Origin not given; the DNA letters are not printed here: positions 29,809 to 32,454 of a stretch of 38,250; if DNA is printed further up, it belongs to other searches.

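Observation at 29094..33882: DeoR-regulated glycyl-radical eliminase, activase and FSA/TalC-like aldolase operon (YbiW-YbiY-FsaA-type)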

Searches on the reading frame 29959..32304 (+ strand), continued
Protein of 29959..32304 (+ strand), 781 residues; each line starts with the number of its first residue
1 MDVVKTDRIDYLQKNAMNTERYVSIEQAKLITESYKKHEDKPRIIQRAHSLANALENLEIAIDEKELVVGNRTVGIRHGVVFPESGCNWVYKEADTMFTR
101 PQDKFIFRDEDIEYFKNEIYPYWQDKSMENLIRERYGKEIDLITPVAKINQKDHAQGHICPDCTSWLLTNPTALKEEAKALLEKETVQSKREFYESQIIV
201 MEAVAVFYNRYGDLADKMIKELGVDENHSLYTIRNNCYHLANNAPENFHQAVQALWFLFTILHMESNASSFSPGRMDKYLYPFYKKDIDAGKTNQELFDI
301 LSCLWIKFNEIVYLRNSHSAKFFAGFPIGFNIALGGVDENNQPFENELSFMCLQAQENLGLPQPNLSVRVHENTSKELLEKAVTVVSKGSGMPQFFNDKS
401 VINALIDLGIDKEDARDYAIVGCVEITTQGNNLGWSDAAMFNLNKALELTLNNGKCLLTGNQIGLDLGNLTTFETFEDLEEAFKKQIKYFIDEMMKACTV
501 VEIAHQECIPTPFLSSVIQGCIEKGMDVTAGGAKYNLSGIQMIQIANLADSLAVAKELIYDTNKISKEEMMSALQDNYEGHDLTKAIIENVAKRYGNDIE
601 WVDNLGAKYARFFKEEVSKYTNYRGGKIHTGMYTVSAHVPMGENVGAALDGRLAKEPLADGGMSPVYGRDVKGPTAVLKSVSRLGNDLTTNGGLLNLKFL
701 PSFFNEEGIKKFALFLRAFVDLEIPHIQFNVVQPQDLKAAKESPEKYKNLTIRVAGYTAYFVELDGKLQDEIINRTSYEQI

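Call 31: find_related_loci(query=window:29959-32304:+, collection=genome_contigs, flank=10000)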
Query window:29959-32304:+ (781 aa) in genome_contigs; peptide patterns used: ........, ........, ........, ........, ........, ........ (x = any residue, [..] = any of these).
115 stretches matched a pattern; 29 encode a relative of the query (tblastn E <= 1e-3); 29 distinct loci.
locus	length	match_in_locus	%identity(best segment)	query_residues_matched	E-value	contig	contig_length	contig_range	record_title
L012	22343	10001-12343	84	1-781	0e+0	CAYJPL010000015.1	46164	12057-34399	MAG TPA_asm: uncultured Erysipelotrichales bacterium isolate ERP123703_co5_70 genome assembly, contig: NODE_290_length_4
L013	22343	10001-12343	66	3-781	0e+0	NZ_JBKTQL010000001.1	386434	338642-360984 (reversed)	MAG: Eubacterium sp. isolate 20-1_45 NODE_37_length_386434_cov_19.849166, whole genome shotgun sequence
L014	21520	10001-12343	65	3-781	0e+0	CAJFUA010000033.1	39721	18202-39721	uncultured Eubacterium sp. isolate Coassembly_mag_25 genome assembly, contig: MAGpy_11413_min2k_bin_25_fak87_852678, who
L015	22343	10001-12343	65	3-781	0e+0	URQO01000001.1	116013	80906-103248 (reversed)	uncultured Eubacterium sp. isolate UMGS1258 genome assembly, contig: NODE_133_length_116013_cov_6.088161, whole genome s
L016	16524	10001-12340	65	3-781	0e+0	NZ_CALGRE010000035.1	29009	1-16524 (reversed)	MAG: uncultured Eubacterium sp. isolate SRR5024280_bin.55_CONCOCT_v1.1_MAG ERZ505334.1578, whole genome shotgun sequence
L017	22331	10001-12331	65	3-778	0e+0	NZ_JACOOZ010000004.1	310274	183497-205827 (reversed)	Eubacterium segne strain BX4 BX4_ctg004, whole genome shotgun sequence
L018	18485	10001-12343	64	2-781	0e+0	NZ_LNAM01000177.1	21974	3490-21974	Acetivibrio ethanolgignens strain ACET-33324 ACET-33324.Scaf51, whole genome shotgun sequence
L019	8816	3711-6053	63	3-781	0e+0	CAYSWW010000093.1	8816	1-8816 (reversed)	MAG TPA_asm: uncultured Coprobacillus sp. isolate SRP141132_co1_167 genome assembly, contig: NODE_6775_length_8816_cov_1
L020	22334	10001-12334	63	6-781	0e+0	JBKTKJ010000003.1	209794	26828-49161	MAG: Eubacterium sp. isolate 19-2_29 NODE_110_length_209794_cov_21.353978, whole genome shotgun sequence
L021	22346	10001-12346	63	2-781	0e+0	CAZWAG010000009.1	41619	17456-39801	MAG TPA_asm: uncultured Eubacterium sp. isolate binchicken_co370_224 genome assembly, contig: NODE_1125_length_41619_cov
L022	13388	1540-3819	59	6-781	0e+0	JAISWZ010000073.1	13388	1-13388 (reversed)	MAG: Clostridiales bacterium isolate Nc350_bin154 k119_3900400, whole genome shotgun sequence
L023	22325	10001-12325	59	8-781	0e+0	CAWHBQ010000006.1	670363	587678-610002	MAG: uncultured Oscillospiraceae bacterium isolate MFD00905.bin.2.71 genome assembly, contig: contig_40938, whole genome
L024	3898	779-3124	58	2-781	0e+0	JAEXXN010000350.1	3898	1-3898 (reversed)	MAG: Bacillota bacterium isolate OH_HDB_150 k127_122612, whole genome shotgun sequence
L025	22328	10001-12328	60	8-781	0e+0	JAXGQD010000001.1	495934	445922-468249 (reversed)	MAG: Oscillospiraceae bacterium isolate AnMBR.bin318 bin318_1, whole genome shotgun sequence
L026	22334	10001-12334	57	8-780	0e+0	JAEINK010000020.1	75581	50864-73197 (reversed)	MAG: Spirochaetales bacterium isolate MAG2 NODE_345_length_75581_cov_23.472094, whole genome shotgun sequence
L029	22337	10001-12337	56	2-778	0e+0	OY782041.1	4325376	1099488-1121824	MAG: Spirochaetia bacterium isolate d8b3d310-4ac7-4817-9bde-c02243007ba8 genome assembly, chromosome: 1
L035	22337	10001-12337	53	6-781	0e+0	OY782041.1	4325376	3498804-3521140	MAG: Spirochaetia bacterium isolate d8b3d310-4ac7-4817-9bde-c02243007ba8 genome assembly, chromosome: 1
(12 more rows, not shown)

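Call 35: search_protein_families(library=pfam, proteins=[L029:3726-4529:-, L029:4526-5164:-, L029:5251-6528:-, L029:6736-7866:-, L029:7946-8737:+, L029:8724-9803:-, L029:13299-15110:+, L029:15114-15857:-, L029:15910-16935:-, L029:16874-17830:-], max_evalue=0.00001)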
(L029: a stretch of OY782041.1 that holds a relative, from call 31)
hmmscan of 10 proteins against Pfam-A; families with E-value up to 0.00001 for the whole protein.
L029:3726-4529:- (267 aa): 1 family
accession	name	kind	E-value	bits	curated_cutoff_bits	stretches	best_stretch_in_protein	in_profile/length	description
PF08843.17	AbiEii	-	7.2e-20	72.4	22.5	1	34-198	2-171/238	Nucleotidyl transferase AbiEii toxin, Type IV TA system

L029:4526-5164:- (212 aa): 0 families

L029:5251-6528:- (425 aa): 2 families
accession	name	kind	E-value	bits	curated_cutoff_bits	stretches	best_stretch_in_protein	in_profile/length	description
PF13635.12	DUF4143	-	8.9e-32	110.5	28.1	1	201-367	1-159/160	Domain of unknown function (DUF4143)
PF13173.12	AAA_14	-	2.2e-13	50.8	27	1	24-138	4-128/129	AAA domain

L029:6736-7866:- (376 aa): 2 families
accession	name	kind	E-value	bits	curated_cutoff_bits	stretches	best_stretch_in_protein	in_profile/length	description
PF13776.11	DUF4172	-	1.7e-22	79.9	25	1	9-86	1-82/82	Domain of unknown function (DUF4172)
PF02661.23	Fic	-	3.5e-15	57.1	24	1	115-224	2-92/93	Fic/DOC family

L029:7946-8737:+ (263 aa): 4 families
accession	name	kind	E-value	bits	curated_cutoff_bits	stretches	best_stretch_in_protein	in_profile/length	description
PF00106.31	adh_short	-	5.9e-66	222.1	26.6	1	27-217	1-191/195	short chain dehydrogenase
PF13561.12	adh_short_C2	-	6.9e-60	203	27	1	33-256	1-230/236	Enoyl-(Acyl carrier protein) reductase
PF08659.16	KR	-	6.7e-14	52.6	22.6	1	29-185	3-159/180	KR domain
PF23441.1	SDR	-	3.6e-06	27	27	1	31-217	12-203/258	SDR-like rossmann domain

L029:8724-9803:- (359 aa): 1 family
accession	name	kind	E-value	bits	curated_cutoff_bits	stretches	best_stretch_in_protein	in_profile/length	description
PF10282.15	Lactonase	-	2e-93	313.8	21.7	1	6-353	3-344/344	Lactonase, 7-bladed beta-propeller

L029:13299-15110:+ (603 aa): 0 families

L029:15114-15857:- (247 aa): 4 families
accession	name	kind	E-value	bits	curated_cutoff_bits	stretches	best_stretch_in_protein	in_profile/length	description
PF12833.13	HTH_18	-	4.9e-17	62.4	33.6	1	167-245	1-79/80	Helix-turn-helix domain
PF00165.29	HTH_AraC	-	5.3e-15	55.6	26.6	1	154-193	1-40/42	Bacterial regulatory helix-turn-helix proteins, AraC family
PF07883.17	Cupin_2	-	1.4e-08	34.8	27.2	1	13-77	3-67/70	Cupin domain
PF02311.25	AraC_binding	-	8.7e-06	26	21.1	0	14-79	9-76/135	AraC-like ligand binding domain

L029:15910-16935:- (341 aa): 1 family
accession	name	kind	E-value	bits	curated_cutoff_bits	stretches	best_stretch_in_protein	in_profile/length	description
PF02653.21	BPD_transp_2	-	1.7e-34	119.7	26.8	1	63-327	2-269/269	Branched-chain amino acid transport system / permease component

L029:16874-17830:- (318 aa): 1 family
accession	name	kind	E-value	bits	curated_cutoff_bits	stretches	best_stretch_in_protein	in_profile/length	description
PF02653.21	BPD_transp_2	-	1.1e-29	103.9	26.8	1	37-309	1-268/269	Branched-chain amino acid transport system / permease component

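Call 45: search_protein_representatives(protein=window:29959-32304:+)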
Query: 781 residues. Proteins with E-value up to 0.001 (for the whole library): 8299; up to 1e-10: 4692; up to 1e-30: 2180. The best 150 are listed.
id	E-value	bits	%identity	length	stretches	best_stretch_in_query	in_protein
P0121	3.9e-277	937.9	55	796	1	6-779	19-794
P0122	4.7e-215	732.6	46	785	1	7-777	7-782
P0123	6.5e-207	705.7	54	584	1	199-778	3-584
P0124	4.6e-204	696.3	55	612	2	6-454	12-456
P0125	2.6e-171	588.0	39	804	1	15-778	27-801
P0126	1.8e-168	578.6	40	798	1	6-779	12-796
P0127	5.0e-168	577.1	37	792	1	23-780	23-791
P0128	3.3e-164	564.5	56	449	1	6-450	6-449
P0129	3.0e-160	551.4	37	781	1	10-778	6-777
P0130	8.2e-160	550.0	38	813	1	5-778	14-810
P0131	1.1e-159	549.5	39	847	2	6-578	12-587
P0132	3.3e-159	548.0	37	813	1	8-778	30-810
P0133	3.0e-158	544.8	37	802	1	7-778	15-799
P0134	1.1e-157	542.9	37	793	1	6-777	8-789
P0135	7.3e-157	540.2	54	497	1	293-779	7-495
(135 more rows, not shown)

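Call 68: search_protein_families(library=pfam, proteins=[L018:13305-14213:-, L018:14243-15886:-, L018:15807-16727:-, L018:17091-18461:-, L019:60-1556:+, L019:7551-8255:+, L025:12394-13275:+], max_evalue=0.00001)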
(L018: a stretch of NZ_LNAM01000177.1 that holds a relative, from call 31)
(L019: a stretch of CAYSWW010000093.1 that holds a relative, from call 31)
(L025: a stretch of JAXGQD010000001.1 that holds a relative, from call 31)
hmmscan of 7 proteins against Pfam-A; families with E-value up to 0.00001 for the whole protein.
L018:13305-14213:- (302 aa): 1 family
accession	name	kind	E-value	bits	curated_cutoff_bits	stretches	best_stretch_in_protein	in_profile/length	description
PF01874.21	CitG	-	1.8e-81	274.3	27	1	20-289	2-284/284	ATP:dephospho-CoA triphosphoribosyl transferase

L018:14243-15886:- (547 aa): 1 family
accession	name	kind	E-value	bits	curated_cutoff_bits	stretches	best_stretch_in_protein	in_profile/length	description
PF04223.18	CitF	-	9.6e-185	615.5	27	1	76-539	2-466/466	Citrate lyase, alpha subunit (CitF)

L018:15807-16727:- (306 aa): 2 families
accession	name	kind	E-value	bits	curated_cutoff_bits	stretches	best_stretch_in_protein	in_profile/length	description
PF03328.21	HpcH_HpaI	-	1.3e-67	227.7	25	1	17-236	1-221/221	HpcH/HpaI aldolase/citrate lyase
PF15617.12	C-C_Bond_Lyase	-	6.5e-11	42.4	28.4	1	209-301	231-320/320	C-C_Bond_Lyase of the TIM-Barrel fold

L018:17091-18461:- (456 aa): 1 family
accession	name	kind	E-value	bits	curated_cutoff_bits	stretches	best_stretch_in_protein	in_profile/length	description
PF03572.23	Peptidase_S41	-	8.1e-27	94.3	24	1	232-440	1-165/165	Peptidase family S41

L019:60-1556:+ (498 aa): 2 families
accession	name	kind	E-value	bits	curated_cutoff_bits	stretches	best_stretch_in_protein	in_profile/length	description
PF00370.27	FGGY_N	-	5e-77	259.2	28.8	1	4-251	1-245/245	FGGY family of carbohydrate kinases, N-terminal domain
PF02782.22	FGGY_C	-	2.4e-45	155.2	27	1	261-449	2-197/198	FGGY family of carbohydrate kinases, C-terminal domain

L019:7551-8255:+ (234 aa): 1 family
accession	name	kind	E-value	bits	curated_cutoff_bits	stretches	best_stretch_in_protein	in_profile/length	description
PF00923.25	TAL_FSA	-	1.4e-51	176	27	1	12-216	2-244/285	Transaldolase/Fructose-6-phosphate aldolase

L025:12394-13275:+ (294 aa): 11 families
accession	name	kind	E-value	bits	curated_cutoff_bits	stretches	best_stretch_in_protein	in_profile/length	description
PF04055.27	Radical_SAM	-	1.1e-14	55.4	29.5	1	21-231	2-162/166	Radical SAM superfamily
PF00037.32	Fer4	-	1.5e-14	53.5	21.1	1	49-68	5-24/24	4Fe-4S binding domain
PF13237.11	Fer4_10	-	6.1e-13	48.9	25.5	1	49-92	6-53/53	4Fe-4S dicluster domain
PF12837.12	Fer4_6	-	8e-13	48.1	25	1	73-93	1-21/24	4Fe-4S binding domain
PF12838.12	Fer4_7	-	2.1e-11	44.6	27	1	51-95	1-52/52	4Fe-4S dicluster domain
PF13353.11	Fer4_12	-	2.9e-11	44.2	22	1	13-199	2-136/137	4Fe-4S single cluster domain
PF13187.11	Fer4_9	-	1.6e-10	41.3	27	1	51-95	1-51/52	4Fe-4S dicluster domain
PF14697.11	Fer4_21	-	7.9e-10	39.2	35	1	50-93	6-53/59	4Fe-4S dicluster domain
PF12797.12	Fer4_2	-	9.7e-09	35.1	24.5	1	47-63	5-21/22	4Fe-4S binding domain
PF13484.11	Fer4_16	-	2.1e-08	35.3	30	0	51-75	1-23/66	4Fe-4S double cluster binding domain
PF25160.1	LdpA_Fe-S-bd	-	1.4e-06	28.4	27.6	0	58-96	9-43/49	LdpA Fe-S cluster-binding domain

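Call 71: predict_structure(alignment_id=A3)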
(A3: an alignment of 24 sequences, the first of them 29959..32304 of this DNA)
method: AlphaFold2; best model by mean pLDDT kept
length: 781 residues; sequences in the alignment: 24
mean_pLDDT: 81.1   pTM: 0.87
mean pLDDT of the five models: 81.1, 80.7, 80.7, 78.0, 74.5
residues with pLDDT >= 90: 317; 70-90: 288; 50-70: 115; < 50: 61
segments of 3 or more residues with pLDDT < 50: 153-156, 318-328, 592-594, 634-647, 655-675, 778-781
pLDDT, mean of each block of 10 residues (from residue 1): 87 84 90 96 96 96 92 77 85 82 77 95 89 80 77 57 94 97 97 98 98 97 94 98 98 96 78 89 97 96 88 57 43 88 93 84 74 92 78 79 86 88 71 68 88 89 94 96 96 90 87 93 92 84 71 88 92 89 80 55 83 90 81 41 44 48 37 50 64 61 84 84 73 78 75 57 66 56 32
secondary structure, 60 per line:
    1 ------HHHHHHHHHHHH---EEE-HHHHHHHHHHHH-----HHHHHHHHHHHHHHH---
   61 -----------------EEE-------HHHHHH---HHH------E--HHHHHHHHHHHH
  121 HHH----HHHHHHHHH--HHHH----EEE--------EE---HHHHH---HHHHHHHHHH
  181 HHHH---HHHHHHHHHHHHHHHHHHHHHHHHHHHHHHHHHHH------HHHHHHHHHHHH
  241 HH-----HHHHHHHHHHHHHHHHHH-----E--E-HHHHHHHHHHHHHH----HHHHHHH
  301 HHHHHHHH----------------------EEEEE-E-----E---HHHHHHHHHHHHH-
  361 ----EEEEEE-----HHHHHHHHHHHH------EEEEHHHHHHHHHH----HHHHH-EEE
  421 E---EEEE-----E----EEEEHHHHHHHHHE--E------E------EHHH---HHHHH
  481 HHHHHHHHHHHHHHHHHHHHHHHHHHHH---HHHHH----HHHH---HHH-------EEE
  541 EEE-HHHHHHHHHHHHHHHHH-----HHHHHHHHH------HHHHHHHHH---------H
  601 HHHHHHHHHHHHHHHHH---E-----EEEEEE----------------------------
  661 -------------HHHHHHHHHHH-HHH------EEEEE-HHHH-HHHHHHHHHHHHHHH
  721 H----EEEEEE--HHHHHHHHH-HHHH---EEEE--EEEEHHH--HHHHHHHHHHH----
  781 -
elements in order (helices of 4 or more, strands of 3 or more residues): H7-18 E22-24 H26-37 H43-57 E78-80 H88-93 H109-123 H128-136 H139-142 E147-149 H163-167 H171-184 H188-222 H229-242 H248-265 H276-289 H294-308 E331-335 H347-359 E365-370 H376-387 E394-397 H398-407 H412-416 E418-421 E425-428 E439-442 H443-451 H476-508 H512-516 H521-524 E538-543 H545-561 H567-575 H582-590 H600-617 E627-632 H674-684 E695-699 H701-704 H706-721 E726-731 H734-742 H744-747 E751-754 E757-760 H766-776
